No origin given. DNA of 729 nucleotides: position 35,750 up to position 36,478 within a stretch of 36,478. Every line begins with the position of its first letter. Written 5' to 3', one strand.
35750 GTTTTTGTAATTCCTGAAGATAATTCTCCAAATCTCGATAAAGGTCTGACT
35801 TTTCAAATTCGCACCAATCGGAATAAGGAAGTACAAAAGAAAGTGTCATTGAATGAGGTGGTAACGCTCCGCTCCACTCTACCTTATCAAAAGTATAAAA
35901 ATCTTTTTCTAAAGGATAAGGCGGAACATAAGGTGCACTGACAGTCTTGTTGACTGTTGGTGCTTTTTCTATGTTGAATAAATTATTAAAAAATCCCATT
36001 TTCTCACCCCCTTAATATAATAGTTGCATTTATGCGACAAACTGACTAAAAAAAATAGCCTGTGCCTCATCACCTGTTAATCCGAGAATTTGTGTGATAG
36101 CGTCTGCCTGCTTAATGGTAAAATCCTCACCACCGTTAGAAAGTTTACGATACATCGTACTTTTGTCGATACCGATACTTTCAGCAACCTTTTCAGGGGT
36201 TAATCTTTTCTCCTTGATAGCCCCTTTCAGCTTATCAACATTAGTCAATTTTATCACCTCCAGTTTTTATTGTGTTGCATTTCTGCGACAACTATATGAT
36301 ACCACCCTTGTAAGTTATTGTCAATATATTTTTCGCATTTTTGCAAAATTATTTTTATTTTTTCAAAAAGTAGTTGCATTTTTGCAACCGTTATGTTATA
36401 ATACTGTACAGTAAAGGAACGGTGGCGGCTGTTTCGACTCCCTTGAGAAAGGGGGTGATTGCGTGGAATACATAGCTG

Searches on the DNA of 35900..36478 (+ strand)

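Call 9: search_dna_similar(query=window:35900-36478:+, collection=phages, mode=distant, max_rows=20)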
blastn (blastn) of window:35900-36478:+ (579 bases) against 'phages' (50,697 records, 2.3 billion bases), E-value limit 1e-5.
No match.

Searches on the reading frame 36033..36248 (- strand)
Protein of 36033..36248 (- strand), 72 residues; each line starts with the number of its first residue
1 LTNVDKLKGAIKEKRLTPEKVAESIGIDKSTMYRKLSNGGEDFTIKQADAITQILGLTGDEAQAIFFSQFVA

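Call 69: search_protein_families(library=pfam, proteins=[window:36033-36248:-], max_evalue=0.001)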
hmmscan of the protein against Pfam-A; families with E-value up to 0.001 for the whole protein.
window:36033-36248:- (72 aa): 1 family
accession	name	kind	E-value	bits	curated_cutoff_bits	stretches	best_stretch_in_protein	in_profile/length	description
PF13443.12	HTH_26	-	9.2e-05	23.1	22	1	6-58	1-53/63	Cro/C1-type HTH DNA-binding domain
